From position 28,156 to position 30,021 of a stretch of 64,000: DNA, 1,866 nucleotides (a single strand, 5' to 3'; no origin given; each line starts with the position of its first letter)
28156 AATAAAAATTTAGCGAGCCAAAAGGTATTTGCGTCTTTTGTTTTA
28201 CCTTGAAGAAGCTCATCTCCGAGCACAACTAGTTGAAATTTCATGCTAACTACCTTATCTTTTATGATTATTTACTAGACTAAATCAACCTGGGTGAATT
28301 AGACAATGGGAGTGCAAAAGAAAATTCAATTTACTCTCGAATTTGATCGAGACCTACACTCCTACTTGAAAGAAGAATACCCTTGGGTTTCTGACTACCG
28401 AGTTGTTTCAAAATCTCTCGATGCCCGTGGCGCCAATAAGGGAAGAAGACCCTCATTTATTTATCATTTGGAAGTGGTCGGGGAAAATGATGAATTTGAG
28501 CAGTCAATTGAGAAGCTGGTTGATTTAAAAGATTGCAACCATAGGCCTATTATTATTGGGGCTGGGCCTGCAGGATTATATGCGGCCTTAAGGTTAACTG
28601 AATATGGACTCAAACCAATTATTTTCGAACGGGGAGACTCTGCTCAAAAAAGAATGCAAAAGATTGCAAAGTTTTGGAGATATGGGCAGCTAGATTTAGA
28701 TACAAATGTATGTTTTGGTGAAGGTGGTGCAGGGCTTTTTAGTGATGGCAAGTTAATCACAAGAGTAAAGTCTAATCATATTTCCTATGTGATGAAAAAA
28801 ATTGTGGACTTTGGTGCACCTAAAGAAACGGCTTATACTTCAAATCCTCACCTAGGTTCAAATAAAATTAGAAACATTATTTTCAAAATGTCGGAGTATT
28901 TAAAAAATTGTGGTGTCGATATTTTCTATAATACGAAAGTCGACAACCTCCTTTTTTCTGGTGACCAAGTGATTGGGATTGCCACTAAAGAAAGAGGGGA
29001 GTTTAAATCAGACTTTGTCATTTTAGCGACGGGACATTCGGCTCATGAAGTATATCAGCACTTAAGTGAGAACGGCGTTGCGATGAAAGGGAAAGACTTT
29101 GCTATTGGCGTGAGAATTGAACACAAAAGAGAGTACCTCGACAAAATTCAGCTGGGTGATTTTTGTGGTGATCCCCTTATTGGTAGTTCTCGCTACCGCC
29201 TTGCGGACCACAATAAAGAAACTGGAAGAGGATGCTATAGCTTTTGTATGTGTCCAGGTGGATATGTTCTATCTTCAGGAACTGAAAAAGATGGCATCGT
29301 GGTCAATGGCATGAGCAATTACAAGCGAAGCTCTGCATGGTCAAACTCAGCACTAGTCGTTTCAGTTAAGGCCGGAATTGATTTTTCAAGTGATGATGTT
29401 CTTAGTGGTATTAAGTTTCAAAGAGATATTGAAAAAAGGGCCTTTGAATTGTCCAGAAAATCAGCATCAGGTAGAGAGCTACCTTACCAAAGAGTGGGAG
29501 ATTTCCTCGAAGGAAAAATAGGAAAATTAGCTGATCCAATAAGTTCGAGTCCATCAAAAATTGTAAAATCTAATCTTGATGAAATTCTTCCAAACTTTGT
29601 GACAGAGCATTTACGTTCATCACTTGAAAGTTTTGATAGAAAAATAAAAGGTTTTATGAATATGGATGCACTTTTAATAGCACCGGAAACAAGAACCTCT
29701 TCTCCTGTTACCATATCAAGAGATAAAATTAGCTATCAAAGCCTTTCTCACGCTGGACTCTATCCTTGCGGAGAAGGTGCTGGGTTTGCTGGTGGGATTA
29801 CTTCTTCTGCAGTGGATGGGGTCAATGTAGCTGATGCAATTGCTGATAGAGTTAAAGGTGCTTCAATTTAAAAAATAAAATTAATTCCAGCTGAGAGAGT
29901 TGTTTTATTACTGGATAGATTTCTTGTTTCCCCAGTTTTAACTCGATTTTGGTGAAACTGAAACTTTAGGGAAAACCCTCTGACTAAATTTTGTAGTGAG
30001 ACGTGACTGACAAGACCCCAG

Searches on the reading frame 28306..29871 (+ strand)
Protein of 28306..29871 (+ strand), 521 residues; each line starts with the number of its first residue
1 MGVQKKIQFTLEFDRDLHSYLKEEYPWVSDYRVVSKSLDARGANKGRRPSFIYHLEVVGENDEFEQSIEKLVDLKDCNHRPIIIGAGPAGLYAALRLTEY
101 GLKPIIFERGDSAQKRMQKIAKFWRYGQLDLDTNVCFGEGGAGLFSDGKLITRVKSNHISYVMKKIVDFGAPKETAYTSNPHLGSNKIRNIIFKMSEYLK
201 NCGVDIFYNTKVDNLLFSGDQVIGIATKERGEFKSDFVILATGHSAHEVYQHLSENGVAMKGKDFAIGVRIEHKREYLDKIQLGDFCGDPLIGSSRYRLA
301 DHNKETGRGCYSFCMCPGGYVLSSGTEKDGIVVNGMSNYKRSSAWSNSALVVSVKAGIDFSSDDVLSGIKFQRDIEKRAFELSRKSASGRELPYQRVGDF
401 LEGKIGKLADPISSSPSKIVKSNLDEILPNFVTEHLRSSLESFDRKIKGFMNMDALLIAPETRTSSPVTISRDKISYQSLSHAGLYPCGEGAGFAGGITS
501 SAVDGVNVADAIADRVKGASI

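Call 20: search_protein_families(library=ncbifam, proteins=[window:28306-29871:+], max_evalue=0.00001)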
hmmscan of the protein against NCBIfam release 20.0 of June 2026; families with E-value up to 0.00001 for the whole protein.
window:28306-29871:+ (521 aa): 10 families
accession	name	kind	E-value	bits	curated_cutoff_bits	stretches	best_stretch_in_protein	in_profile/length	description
TIGR00275.1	TIGR00275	subfamily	4.2e-11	42.3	183.8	0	186-246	103-161/401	aminoacetone oxidase family FAD-binding enzyme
TIGR01292.1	TRX_reduct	equivalog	4e-08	32.4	343.45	0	82-113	4-35/300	thioredoxin-disulfide reductase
NF001933.0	PRK00711.1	subfamily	2.9e-07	29.8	383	1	194-272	206-283/429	D-amino acid dehydrogenase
TIGR02032.1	GG-red-SF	subfamily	9.3e-07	28.8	158.8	0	82-112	4-34/297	geranylgeranyl reductase family protein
TIGR01813.1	flavo_cyto_c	subfamily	1.1e-06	27.7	285.45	0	178-244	119-190/444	flavocytochrome c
NF045637.1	carotdesatCrtDProt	equivalog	1.4e-06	27.1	580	0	82-121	2-41/485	1-hydroxycarotenoid 3,4-desaturase CrtD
TIGR01350.1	lipoamide_DH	equivalog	2.9e-06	26.3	408.8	0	189-264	211-287/461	dihydrolipoyl dehydrogenase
NF041087.1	bile_acid_BaiCD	equivalog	3e-06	25.6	825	0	76-112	378-414/642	bile acid Fe-S flavoenzyme BaiCD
NF005560.0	PRK07233.1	equivalog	3.7e-06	26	252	0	82-111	4-33/435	hypothetical protein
NF005547.0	PRK07208.1-3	equivalog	4.1e-06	25.8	380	1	78-111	4-37/465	hypothetical protein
